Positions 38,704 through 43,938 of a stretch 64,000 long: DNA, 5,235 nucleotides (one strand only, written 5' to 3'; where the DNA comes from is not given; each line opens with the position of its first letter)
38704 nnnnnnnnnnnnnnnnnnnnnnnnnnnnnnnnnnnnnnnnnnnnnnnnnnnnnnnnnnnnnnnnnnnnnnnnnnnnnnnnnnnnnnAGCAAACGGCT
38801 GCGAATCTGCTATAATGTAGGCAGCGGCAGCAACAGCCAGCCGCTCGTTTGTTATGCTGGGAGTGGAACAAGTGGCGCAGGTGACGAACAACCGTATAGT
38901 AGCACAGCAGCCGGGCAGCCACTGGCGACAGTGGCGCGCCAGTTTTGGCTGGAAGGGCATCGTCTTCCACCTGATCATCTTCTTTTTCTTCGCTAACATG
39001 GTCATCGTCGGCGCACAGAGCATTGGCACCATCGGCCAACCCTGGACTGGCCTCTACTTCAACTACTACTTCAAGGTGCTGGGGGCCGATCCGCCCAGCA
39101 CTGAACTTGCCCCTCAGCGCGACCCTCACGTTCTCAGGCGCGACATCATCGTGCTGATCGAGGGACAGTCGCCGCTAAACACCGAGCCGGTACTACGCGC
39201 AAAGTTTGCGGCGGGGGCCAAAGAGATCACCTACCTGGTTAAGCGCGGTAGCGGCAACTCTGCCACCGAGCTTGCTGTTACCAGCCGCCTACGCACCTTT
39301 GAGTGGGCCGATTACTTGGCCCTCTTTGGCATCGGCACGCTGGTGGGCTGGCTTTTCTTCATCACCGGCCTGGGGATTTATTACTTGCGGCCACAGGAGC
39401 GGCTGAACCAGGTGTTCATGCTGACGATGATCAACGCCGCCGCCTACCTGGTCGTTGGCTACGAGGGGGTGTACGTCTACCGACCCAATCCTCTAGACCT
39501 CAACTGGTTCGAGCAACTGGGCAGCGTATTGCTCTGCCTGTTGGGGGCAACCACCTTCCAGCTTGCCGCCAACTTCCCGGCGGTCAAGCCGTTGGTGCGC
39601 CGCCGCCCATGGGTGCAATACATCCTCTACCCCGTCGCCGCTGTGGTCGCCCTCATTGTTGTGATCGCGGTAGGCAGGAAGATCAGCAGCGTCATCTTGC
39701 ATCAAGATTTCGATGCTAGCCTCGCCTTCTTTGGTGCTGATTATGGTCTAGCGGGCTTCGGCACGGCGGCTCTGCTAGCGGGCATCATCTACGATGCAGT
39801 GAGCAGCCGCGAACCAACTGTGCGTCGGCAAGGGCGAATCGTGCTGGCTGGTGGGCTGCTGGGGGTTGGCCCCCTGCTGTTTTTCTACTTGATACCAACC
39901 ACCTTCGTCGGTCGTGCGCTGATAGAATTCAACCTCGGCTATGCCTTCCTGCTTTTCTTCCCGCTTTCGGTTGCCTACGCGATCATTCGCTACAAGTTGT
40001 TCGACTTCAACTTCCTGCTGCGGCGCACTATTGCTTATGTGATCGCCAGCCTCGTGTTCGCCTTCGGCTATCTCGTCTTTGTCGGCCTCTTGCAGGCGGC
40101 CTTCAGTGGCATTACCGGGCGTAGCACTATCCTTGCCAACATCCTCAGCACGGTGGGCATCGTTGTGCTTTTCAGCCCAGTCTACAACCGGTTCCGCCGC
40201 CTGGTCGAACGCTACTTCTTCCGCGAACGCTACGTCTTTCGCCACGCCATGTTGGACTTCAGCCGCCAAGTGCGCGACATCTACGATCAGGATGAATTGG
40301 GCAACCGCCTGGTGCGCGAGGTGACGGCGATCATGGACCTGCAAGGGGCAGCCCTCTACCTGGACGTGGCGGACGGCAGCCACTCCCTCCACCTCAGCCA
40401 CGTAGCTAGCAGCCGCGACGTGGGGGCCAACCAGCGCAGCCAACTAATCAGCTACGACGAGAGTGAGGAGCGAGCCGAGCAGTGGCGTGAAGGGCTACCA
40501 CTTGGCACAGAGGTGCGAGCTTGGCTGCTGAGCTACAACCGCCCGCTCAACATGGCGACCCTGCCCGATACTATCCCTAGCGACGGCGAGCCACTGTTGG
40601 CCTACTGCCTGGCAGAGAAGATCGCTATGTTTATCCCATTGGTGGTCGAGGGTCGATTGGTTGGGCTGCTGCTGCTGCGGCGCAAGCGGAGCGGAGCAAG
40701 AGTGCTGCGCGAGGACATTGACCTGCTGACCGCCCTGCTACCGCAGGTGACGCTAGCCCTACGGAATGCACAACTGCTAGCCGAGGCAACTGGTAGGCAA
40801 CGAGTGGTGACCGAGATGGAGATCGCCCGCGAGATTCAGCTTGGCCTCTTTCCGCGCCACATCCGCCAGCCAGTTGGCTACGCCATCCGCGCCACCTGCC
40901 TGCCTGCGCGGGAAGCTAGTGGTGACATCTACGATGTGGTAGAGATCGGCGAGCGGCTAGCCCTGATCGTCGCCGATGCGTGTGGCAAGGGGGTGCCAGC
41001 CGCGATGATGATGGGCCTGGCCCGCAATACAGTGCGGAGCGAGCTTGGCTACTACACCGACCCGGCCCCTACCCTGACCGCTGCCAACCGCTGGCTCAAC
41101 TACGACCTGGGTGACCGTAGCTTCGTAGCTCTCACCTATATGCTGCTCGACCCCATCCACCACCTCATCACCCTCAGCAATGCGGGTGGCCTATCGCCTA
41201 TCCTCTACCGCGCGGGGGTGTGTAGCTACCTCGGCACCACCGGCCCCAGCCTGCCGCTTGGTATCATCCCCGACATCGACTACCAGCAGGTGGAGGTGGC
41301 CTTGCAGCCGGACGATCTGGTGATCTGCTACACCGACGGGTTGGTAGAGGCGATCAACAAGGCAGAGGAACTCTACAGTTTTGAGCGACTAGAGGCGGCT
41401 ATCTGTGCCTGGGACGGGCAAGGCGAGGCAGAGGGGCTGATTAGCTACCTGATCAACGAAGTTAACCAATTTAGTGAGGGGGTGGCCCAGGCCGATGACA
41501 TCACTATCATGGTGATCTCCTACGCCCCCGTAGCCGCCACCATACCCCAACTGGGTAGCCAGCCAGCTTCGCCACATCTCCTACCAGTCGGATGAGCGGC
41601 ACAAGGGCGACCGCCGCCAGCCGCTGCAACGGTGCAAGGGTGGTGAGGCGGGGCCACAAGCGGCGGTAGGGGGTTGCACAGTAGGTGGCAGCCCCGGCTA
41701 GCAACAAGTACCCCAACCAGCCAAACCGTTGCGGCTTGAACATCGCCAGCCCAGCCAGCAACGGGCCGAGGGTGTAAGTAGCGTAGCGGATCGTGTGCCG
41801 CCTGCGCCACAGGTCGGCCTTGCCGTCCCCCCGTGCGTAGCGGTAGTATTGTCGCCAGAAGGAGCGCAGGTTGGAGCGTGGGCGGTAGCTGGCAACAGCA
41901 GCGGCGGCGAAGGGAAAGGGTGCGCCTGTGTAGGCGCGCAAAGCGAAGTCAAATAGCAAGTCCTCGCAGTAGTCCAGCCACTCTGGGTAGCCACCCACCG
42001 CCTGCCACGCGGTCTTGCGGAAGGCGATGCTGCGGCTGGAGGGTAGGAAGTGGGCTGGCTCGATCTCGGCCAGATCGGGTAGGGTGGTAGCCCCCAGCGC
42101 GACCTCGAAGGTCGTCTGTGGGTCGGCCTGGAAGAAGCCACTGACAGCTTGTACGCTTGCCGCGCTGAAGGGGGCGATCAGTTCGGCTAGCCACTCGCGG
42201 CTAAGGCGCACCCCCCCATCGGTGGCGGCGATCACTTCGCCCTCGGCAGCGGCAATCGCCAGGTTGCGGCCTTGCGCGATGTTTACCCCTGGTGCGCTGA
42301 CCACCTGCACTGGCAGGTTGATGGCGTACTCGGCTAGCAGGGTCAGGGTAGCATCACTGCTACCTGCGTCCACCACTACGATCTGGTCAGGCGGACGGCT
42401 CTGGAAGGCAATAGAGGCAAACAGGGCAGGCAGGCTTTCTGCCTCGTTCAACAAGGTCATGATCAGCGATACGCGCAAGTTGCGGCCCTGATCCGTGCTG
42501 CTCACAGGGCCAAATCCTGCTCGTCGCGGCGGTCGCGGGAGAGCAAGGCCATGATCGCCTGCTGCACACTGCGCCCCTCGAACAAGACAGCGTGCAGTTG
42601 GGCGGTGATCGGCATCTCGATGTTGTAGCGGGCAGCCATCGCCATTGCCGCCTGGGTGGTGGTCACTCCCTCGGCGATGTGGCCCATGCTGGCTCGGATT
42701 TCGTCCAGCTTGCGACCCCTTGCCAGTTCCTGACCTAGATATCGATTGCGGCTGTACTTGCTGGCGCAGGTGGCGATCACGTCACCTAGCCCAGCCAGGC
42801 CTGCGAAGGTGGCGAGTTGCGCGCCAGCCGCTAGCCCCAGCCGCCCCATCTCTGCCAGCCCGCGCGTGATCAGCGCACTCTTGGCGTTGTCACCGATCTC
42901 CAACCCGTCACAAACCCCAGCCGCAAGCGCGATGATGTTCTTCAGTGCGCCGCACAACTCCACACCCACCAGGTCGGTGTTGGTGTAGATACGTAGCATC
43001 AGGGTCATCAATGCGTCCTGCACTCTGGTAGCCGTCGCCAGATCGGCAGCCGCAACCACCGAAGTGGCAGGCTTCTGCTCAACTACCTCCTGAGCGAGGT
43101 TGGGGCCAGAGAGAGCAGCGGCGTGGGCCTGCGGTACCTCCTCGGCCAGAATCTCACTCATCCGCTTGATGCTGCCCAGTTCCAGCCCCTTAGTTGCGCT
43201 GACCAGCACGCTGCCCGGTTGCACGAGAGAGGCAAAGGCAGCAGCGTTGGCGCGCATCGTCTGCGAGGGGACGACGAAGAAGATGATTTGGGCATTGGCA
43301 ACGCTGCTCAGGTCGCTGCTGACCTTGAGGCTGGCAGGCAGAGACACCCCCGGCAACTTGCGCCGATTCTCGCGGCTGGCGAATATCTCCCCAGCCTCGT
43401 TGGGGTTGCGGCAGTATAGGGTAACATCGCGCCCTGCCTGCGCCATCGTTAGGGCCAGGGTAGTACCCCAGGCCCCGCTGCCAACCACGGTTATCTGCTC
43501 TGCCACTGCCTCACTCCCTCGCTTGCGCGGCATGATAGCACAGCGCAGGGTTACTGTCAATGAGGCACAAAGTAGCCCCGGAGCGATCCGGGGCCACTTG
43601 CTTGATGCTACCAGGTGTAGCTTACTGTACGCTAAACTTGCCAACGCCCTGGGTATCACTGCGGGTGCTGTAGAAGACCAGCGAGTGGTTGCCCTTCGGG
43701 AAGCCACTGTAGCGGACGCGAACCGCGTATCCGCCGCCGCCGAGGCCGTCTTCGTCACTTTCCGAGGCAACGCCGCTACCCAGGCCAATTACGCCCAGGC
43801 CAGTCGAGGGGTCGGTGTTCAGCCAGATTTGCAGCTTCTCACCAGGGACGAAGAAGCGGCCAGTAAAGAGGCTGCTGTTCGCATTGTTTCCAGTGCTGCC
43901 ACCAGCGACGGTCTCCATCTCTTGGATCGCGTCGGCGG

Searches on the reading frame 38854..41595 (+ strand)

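Call 14: search_protein_families(library=pfam, proteins=[window:38854-41595:+], max_evalue=0.001)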
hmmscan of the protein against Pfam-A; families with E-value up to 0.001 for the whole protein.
window:38854-41595:+ (913 aa): 4 families
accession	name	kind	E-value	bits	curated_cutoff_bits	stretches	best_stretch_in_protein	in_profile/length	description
PF07228.17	SpoIIE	-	2.5e-43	148.7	25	1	700-889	3-190/192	Stage II sporulation protein E (SpoIIE)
PF01590.32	GAF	-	3.3e-07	31.3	22.4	1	480-636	3-133/133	GAF domain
PF13185.12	GAF_2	-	4.2e-06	27.4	28.6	1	478-636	3-135/136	GAF domain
PF13492.12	GAF_3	-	0.00019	22.3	27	0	589-638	81-129/129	GAF domain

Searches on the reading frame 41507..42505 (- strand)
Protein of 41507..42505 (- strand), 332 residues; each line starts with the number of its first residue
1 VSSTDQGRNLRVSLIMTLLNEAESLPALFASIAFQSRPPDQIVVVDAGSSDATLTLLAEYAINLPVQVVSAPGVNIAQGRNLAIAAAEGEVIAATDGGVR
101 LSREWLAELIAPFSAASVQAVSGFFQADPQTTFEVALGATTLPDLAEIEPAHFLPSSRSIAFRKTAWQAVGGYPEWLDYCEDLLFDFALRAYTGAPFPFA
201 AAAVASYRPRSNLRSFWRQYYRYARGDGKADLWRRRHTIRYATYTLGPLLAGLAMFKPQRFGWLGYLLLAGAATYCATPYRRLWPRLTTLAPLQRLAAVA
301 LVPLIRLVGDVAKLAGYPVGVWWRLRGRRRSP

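Call 14: search_protein_families(library=pfam, proteins=[window:41507-42505:-], max_evalue=0.001)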
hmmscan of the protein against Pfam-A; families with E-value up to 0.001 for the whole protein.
window:41507-42505:- (332 aa): 3 families
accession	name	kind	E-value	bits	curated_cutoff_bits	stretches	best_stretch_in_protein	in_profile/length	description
PF00535.33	Glycos_transf_2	-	2.2e-16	60.7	23.3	1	13-137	1-127/168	Glycosyl transferase family 2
PF13506.12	Glyco_transf_21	-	0.00033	20.6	21.7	1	83-225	25-174/174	Glycosyl transferase family 21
PF13632.12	Glyco_trans_2_3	-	0.00035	20.9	27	1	160-270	77-192/198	Glycosyl transferase family group 2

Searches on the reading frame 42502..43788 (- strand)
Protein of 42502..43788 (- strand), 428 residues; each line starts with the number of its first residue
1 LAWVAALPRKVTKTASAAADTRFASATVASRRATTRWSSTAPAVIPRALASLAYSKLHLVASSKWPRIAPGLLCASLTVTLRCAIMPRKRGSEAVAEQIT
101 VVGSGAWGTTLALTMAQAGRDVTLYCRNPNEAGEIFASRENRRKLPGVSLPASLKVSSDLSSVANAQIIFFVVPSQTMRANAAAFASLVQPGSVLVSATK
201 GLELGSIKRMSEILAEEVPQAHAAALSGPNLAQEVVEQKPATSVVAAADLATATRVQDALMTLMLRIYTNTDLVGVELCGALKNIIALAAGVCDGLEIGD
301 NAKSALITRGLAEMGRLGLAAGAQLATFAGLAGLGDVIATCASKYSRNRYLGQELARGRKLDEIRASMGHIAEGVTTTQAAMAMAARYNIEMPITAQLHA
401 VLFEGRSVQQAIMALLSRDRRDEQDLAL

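Call 14: search_protein_families(library=pfam, proteins=[window:42502-43788:-], max_evalue=0.001)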
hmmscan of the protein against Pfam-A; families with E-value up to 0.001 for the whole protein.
window:42502-43788:- (428 aa): 8 families
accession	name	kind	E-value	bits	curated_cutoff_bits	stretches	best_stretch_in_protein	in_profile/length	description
PF07479.19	NAD_Gly3P_dh_C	-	4.9e-54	182.8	25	1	272-412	1-141/142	NAD-dependent glycerol-3-phosphate dehydrogenase C-terminus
PF01210.29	NAD_Gly3P_dh_N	-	4.4e-44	150.7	23.1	1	98-251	1-156/158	NAD-dependent glycerol-3-phosphate dehydrogenase N-terminus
PF20618.3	GPD_NAD_C_bact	-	3.2e-20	72.9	27.6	1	332-397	1-65/66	Bacterial GPD, NAD-dependent C-terminal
PF02558.23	ApbA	-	1.5e-09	38.1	22.2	1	99-214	1-113/150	Ketopantoate reductase PanE/ApbA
PF03807.23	F420_oxidored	-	3.1e-06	28.1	21.6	1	99-200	2-93/94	NADP oxidoreductase coenzyme F420-dependent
PF03446.21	NAD_binding_2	-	5.1e-05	23.8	21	1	98-217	1-110/161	NAD binding domain of 6-phosphogluconate dehydrogenase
PF02737.24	3HCDH_N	-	0.00061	20.2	22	0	98-208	1-123/180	3-hydroxyacyl-CoA dehydrogenase, NAD binding domain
PF01266.30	DAO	-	0.00081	19.4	27.9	0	99-130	2-33/353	FAD dependent oxidoreductase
